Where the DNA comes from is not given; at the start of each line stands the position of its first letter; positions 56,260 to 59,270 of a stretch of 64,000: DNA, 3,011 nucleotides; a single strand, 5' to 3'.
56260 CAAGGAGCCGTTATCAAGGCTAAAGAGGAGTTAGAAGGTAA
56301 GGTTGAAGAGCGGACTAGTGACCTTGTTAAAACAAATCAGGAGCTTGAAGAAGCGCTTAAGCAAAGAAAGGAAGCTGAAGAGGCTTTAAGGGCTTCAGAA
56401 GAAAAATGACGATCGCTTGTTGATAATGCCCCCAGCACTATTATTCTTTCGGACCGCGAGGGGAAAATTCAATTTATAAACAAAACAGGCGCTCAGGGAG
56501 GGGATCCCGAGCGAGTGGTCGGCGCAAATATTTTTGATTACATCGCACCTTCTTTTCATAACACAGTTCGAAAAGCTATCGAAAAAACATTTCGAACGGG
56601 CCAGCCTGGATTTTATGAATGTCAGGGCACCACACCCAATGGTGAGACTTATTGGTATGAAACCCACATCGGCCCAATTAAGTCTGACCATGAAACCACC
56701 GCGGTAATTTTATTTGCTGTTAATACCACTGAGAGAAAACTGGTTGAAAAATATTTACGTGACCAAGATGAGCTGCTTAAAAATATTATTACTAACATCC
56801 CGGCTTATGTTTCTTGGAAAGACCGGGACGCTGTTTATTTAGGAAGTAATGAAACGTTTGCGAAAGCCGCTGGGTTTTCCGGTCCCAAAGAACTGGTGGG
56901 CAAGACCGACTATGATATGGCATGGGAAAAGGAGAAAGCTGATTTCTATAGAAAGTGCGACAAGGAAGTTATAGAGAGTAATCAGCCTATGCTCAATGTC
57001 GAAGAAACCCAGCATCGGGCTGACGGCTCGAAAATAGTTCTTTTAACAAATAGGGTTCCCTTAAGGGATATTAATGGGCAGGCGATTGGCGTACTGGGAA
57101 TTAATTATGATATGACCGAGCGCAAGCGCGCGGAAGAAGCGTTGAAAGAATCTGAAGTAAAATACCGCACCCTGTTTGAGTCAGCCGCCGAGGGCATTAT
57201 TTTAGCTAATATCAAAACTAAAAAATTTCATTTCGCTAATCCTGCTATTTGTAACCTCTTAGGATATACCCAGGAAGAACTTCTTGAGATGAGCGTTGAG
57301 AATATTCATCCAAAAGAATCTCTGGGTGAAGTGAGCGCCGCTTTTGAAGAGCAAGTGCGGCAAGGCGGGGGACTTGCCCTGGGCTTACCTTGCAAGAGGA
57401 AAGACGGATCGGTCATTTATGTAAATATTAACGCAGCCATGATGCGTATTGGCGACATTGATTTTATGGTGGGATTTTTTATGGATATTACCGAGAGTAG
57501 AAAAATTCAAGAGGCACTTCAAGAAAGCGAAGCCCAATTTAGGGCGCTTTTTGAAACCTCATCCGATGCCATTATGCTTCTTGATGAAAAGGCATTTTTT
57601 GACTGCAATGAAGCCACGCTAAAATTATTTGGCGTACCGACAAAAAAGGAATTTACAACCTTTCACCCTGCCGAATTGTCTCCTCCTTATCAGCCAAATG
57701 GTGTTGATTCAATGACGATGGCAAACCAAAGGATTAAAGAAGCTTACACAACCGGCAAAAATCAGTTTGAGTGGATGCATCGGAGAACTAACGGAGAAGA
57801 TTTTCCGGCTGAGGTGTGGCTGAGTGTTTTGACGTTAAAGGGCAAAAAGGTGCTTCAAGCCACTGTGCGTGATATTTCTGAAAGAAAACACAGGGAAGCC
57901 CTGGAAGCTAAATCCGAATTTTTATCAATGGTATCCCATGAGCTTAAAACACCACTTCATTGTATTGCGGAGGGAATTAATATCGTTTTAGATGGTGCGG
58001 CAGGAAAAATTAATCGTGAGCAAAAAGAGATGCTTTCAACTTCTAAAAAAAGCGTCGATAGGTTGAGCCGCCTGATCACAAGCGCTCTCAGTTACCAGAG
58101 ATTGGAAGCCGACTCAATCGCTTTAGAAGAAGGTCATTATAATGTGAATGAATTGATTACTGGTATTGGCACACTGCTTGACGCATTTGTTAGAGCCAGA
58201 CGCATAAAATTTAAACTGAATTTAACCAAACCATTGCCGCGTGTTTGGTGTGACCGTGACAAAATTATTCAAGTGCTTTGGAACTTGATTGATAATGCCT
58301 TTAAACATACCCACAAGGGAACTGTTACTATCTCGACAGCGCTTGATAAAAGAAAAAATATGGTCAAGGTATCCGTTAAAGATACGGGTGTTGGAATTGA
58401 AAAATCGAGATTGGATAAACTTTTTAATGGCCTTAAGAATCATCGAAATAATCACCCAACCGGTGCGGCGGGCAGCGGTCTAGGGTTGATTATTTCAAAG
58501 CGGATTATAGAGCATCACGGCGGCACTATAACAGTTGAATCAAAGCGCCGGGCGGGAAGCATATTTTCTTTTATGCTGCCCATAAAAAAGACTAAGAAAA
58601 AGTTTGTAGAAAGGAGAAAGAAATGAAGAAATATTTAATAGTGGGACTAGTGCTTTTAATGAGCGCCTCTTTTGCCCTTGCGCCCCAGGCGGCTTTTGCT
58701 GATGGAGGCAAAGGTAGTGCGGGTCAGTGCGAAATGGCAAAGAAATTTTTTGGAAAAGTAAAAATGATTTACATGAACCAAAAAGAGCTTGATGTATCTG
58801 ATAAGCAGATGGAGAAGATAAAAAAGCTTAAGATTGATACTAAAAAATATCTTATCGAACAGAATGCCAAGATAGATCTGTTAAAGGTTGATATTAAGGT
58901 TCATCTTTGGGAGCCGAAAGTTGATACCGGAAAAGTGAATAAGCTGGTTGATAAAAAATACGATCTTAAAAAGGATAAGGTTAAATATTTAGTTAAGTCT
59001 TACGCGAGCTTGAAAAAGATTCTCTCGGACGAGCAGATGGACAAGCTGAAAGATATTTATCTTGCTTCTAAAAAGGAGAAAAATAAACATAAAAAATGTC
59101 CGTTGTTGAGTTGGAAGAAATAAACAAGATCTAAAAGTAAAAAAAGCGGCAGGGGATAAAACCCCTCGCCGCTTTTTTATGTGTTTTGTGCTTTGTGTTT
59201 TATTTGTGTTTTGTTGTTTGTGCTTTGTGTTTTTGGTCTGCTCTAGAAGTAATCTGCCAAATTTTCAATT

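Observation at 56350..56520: A single in-frame TGA splits a roughly 1039-codon multi-PAS histidine kinase exactly where a conserved aromatic linker residue is expected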

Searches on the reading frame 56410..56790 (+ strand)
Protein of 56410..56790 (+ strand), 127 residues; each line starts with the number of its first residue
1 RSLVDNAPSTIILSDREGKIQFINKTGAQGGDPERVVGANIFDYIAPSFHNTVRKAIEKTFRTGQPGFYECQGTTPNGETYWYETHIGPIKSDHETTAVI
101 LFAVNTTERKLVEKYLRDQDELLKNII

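Call 29: search_protein_families(library=pfam, proteins=[window:56410-56790:+], max_evalue=1)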
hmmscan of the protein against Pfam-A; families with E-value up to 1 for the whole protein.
window:56410-56790:+ (127 aa): 5 families
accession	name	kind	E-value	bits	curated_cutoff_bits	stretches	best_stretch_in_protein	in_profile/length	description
PF08448.16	PAS_4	-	2.5e-11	44.2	23.1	1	4-110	1-109/110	PAS fold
PF13426.13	PAS_9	-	4.2e-10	40.3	27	1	10-108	3-103/103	PAS domain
PF00989.32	PAS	-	8.4e-08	32.7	22.6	1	1-101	4-108/113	PAS fold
PF08447.18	PAS_3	-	0.00025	21.7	25.6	1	32-95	15-81/89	PAS fold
PF13188.13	PAS_8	-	0.0069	16.7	21.8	1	1-29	4-32/65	PAS domain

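Call 48: search_protein_representatives(protein=window:56410-56790:+)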
Query: 127 residues. Proteins with E-value up to 0.001 (for the whole library): 28303; up to 1e-10: 5428; up to 1e-30: 187. The best 150 are listed.
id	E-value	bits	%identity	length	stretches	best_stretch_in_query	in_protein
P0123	9.6e-80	281.2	34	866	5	1-124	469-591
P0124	1.7e-77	274.0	28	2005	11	1-121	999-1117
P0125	1.5e-72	258.0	30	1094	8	1-125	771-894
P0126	1.3e-66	238.8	27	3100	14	1-124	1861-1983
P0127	1.9e-65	235.1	30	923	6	1-121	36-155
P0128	1.7e-60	219.1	32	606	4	1-124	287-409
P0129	3.5e-60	218.0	27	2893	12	1-126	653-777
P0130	1.8e-58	212.5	39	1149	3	1-122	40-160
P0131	2.9e-58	211.9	36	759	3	1-126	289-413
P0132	3.3e-58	211.7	30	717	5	1-117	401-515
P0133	1.0e-55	203.6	27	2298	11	1-126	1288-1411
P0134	1.3e-55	203.3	28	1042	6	1-126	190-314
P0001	2.9e-55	202.2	57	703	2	37-127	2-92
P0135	1.8e-54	199.6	33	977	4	2-123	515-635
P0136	7.9e-52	191.1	40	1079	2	1-123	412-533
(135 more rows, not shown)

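Call 58: predict_structure(protein=window:56410-56790:+)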
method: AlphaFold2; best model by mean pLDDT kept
length: 127 residues; sequences in the alignment: 1
mean_pLDDT: 55.9   pTM: 0.48
mean pLDDT of the five models: 55.9, 49.2, 48.4, 47.7, 45.7
residues with pLDDT >= 90: 0; 70-90: 11; 50-70: 90; < 50: 26
segments of 3 or more residues with pLDDT < 50: 1-7, 27-33, 75-77, 122-127
pLDDT, mean of each block of 10 residues (from residue 1): 44 66 51 53 66 71 62 51 53 57 54 54 41
secondary structure, 60 per line:
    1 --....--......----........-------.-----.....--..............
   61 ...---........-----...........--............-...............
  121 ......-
elements in order: H3-6 E9-14 E19-26 H41-44 H47-63 E67-74 E80-90 E93-104 H106-126

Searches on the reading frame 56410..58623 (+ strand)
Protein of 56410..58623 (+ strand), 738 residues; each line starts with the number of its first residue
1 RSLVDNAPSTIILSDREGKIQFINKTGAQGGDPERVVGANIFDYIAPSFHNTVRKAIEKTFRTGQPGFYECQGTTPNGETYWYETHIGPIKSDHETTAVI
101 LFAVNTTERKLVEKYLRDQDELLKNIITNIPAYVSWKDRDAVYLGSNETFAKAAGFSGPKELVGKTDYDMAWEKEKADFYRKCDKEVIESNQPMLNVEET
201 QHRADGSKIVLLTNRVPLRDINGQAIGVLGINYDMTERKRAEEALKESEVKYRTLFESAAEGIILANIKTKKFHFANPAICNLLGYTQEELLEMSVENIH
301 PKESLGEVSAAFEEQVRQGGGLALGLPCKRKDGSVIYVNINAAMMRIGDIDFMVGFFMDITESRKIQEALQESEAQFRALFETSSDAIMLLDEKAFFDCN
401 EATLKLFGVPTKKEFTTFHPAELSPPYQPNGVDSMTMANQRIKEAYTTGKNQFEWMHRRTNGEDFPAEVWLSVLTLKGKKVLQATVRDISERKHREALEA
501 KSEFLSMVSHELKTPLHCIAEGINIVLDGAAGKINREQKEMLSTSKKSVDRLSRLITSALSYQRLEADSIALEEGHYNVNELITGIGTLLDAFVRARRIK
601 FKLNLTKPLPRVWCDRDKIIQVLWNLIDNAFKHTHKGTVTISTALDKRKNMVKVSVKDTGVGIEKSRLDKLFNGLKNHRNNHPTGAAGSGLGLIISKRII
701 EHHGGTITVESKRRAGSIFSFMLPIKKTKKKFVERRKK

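Call 10: search_protein_families(library=pfam, proteins=[window:56410-58623:+], max_evalue=0.01)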
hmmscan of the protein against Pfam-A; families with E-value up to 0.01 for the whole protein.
window:56410-58623:+ (738 aa): 9 families
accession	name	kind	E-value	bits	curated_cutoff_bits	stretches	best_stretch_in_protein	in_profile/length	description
PF13426.13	PAS_9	-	1.4e-38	131.7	27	4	261-362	2-103/103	PAS domain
PF00989.32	PAS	-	1e-34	119.4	22.6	4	252-360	3-113/113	PAS fold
PF08448.16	PAS_4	-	1.5e-33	115.7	23.1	3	129-240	3-110/110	PAS fold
PF02518.31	HATPase_c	-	6.1e-26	91.5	26.4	1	615-726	2-110/111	Histidine kinase-, DNA gyrase B-, and HSP90-like ATPase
PF13188.13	PAS_8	-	2.2e-22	78.6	21.8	2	251-299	2-50/65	PAS domain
PF08447.18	PAS_3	-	1.1e-16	61.3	25.6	1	275-355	3-87/89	PAS fold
PF00512.31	HisKA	-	1.3e-11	44.8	26.9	1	500-567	1-65/66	His Kinase A (phospho-acceptor) domain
PF13589.12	HATPase_c_3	-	0.00028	21.4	25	1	621-713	5-94/137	Histidine kinase-, DNA gyrase B-, and HSP90-like ATPase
PF13581.12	HATPase_c_2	-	0.0079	16.6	27.4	0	625-702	42-111/127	Histidine kinase-like ATPase domain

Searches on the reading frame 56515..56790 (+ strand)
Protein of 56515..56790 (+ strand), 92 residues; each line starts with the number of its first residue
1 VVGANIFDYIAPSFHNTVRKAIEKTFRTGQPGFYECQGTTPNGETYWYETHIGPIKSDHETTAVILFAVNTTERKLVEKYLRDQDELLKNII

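Call 29: search_protein_families(library=pfam, proteins=[window:56515-56790:+], max_evalue=1)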
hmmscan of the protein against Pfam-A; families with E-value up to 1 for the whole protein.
window:56515-56790:+ (92 aa): 4 families
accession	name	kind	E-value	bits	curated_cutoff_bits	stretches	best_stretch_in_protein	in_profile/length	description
PF13426.13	PAS_9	-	7.5e-06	26.6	27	1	2-73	32-103/103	PAS domain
PF08448.16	PAS_4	-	0.00036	21.2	23.1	1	10-75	44-109/110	PAS fold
PF08447.18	PAS_3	-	0.001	19.7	25.6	1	5-60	25-81/89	PAS fold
PF00989.32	PAS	-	0.14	12.6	22.6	1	2-66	42-108/113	PAS fold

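Call 60: search_protein_families(library=ncbifam, proteins=[window:56515-56790:+], max_evalue=0.01)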
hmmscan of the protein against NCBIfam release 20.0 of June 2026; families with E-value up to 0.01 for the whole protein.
window:56515-56790:+ (92 aa): 1 family
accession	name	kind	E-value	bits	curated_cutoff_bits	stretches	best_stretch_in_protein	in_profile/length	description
TIGR00229.1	sensory_box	domain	4.9e-08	33.1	22.9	1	1-79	45-124/126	PAS domain S-box protein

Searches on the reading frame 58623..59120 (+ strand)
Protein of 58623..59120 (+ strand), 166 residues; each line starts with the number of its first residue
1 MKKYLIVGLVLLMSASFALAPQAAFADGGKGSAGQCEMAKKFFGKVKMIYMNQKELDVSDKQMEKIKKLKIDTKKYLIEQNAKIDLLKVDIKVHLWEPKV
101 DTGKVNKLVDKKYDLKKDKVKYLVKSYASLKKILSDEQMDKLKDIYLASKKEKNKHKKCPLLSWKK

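Call 10: search_protein_families(library=pfam, proteins=[window:58623-59120:+], max_evalue=0.01)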
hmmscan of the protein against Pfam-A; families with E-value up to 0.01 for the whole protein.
window:58623-59120:+ (166 aa): 0 families

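Call 60: search_protein_families(library=ncbifam, proteins=[window:58623-59120:+], max_evalue=0.01)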
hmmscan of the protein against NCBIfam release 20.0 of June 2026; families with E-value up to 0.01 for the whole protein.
window:58623-59120:+ (166 aa): 0 families
